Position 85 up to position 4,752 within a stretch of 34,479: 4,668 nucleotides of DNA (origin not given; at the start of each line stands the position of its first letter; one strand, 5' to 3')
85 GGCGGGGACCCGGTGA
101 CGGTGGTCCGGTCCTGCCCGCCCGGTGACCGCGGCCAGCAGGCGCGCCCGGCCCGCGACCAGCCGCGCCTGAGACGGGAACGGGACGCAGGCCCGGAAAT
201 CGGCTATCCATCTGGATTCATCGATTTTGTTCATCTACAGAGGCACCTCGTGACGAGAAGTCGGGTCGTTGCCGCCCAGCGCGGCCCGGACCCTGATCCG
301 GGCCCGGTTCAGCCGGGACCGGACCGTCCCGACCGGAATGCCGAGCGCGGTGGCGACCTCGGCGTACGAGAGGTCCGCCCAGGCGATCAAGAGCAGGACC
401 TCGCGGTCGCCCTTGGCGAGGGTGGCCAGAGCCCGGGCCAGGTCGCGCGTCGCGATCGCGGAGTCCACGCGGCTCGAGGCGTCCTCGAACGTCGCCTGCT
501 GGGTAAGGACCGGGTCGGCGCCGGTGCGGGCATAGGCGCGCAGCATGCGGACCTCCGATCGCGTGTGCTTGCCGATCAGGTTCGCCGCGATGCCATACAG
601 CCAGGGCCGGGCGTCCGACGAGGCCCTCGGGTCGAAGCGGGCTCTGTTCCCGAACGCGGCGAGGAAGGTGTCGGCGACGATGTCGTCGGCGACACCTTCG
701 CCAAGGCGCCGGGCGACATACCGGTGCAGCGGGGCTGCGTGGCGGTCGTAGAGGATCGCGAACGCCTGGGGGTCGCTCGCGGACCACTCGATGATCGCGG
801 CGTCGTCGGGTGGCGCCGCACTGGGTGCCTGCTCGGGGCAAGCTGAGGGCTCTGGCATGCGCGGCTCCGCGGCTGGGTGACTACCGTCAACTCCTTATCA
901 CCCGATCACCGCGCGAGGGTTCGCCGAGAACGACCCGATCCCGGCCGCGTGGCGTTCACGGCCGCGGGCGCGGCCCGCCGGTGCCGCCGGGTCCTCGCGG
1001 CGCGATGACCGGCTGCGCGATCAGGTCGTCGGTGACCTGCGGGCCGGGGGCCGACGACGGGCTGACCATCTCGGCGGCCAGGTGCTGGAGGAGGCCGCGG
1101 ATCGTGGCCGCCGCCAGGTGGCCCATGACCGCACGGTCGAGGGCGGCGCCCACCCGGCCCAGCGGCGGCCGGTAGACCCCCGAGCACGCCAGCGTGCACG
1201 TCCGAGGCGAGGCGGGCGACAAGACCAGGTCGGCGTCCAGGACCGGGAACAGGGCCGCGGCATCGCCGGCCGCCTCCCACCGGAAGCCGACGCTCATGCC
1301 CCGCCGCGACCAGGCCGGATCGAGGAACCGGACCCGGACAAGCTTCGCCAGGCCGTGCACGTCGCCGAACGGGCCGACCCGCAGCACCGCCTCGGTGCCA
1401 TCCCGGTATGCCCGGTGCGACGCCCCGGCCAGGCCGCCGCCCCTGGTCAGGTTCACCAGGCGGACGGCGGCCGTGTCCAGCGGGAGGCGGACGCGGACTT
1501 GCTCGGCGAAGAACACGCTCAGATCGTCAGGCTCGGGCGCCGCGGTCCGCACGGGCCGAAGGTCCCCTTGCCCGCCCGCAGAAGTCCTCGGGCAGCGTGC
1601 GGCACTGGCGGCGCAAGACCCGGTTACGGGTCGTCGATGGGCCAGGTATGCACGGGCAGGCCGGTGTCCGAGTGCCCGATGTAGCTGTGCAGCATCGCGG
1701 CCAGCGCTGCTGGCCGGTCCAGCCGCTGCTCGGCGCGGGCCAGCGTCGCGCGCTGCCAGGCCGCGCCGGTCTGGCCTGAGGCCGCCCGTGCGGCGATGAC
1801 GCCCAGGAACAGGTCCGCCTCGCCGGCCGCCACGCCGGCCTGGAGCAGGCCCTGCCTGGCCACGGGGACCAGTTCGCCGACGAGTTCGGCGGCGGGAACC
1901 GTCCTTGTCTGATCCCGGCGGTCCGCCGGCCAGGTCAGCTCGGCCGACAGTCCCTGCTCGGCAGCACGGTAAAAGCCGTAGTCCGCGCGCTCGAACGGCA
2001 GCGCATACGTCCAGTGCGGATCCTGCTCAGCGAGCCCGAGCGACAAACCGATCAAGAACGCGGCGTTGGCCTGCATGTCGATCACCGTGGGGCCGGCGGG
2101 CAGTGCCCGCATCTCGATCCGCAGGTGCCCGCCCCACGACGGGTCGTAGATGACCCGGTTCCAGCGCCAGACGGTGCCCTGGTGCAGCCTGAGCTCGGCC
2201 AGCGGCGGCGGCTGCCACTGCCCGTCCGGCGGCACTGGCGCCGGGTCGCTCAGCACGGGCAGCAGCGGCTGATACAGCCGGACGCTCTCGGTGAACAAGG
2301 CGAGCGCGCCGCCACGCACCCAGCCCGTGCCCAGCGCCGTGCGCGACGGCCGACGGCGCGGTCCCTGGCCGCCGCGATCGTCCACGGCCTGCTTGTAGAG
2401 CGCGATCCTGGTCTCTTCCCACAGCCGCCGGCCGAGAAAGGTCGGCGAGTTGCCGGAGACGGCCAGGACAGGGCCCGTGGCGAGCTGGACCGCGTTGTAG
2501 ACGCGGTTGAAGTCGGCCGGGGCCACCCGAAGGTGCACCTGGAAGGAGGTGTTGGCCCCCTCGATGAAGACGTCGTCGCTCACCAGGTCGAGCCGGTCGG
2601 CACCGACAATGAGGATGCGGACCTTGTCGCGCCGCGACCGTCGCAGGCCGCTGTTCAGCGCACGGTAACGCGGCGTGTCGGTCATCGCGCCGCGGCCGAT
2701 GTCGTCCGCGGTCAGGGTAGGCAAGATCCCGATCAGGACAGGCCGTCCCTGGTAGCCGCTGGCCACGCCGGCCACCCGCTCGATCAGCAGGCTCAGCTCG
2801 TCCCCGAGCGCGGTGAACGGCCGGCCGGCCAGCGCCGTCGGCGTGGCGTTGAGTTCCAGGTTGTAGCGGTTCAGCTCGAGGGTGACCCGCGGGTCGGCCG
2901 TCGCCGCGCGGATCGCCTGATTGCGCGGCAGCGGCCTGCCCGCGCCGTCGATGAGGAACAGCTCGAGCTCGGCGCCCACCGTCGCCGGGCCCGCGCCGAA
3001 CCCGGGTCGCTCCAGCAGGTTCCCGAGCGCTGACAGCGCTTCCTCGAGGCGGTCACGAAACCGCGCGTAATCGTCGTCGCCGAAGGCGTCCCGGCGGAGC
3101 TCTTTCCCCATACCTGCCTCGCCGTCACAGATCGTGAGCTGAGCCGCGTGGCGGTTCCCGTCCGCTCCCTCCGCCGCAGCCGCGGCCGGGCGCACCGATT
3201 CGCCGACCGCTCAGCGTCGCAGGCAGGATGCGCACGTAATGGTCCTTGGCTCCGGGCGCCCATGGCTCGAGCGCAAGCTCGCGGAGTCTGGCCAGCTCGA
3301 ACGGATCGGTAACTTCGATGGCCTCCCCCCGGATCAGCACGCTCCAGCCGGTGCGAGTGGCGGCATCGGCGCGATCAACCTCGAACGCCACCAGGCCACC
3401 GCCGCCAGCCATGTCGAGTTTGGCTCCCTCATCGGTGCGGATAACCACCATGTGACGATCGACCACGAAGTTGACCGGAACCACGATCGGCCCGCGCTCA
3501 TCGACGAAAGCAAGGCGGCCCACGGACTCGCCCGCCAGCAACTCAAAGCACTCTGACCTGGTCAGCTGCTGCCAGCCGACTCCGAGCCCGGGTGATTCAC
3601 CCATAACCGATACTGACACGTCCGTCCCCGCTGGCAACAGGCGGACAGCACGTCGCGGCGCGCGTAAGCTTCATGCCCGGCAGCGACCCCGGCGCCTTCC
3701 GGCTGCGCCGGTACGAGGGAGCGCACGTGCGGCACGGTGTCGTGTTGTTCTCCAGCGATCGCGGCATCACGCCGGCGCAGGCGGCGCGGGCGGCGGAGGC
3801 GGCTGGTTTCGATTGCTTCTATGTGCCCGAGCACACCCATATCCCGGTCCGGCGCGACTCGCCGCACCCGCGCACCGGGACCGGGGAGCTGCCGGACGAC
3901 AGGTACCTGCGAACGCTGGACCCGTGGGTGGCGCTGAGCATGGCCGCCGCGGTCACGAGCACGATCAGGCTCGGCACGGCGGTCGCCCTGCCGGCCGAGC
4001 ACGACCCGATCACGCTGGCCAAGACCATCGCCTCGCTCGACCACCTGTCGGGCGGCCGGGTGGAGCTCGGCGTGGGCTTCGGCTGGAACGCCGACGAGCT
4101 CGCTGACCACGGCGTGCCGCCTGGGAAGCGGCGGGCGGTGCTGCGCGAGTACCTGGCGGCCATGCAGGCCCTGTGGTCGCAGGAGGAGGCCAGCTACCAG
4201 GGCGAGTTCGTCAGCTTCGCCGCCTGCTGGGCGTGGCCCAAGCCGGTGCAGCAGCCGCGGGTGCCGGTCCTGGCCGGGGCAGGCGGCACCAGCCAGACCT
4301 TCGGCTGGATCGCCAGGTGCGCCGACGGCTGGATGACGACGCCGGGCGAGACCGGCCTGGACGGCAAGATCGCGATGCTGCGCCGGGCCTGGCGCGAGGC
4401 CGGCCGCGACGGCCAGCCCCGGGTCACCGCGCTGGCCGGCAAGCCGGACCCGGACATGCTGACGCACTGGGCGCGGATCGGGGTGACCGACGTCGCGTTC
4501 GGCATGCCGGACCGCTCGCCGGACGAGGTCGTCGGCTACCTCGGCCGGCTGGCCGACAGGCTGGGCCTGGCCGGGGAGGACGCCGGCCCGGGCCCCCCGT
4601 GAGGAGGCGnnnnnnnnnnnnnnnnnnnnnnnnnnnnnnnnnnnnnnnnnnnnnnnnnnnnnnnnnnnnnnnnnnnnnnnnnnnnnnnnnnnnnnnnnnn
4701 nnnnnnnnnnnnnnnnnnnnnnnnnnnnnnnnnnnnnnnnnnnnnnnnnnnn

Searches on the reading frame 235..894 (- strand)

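Call 11: search_protein_families(library=pfam, proteins=[window:235-894:-], max_evalue=0.001)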
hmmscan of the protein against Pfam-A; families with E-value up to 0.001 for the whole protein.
window:235-894:- (219 aa): 5 families
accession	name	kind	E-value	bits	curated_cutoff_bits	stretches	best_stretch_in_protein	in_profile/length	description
PF08281.18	Sigma70_r4_2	-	1.7e-15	56.8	25.7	1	150-200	2-52/54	Sigma-70, region 4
PF04542.20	Sigma70_r2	-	2e-11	44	24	1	48-115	1-69/71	Sigma-70 region 2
PF04545.22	Sigma70_r4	-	2.6e-10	40.1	24.1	1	155-203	1-49/50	Sigma-70, region 4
PF07638.17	Sigma70_ECF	-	6.5e-05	23.3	21.1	1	41-205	15-182/185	ECF sigma factor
PF13412.12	HTH_24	-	0.00021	21.3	21.9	1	163-197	5-40/48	Winged helix-turn-helix DNA-binding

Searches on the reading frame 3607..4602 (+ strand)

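Call 11: search_protein_families(library=pfam, proteins=[window:3607-4602:+], max_evalue=0.001)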
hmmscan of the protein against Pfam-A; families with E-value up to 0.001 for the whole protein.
window:3607-4602:+ (331 aa): 1 family
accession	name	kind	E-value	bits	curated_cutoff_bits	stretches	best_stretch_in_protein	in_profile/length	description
PF00296.26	Bac_luciferase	-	2.1e-49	169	27.9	1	58-275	27-224/314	Luciferase-like monooxygenase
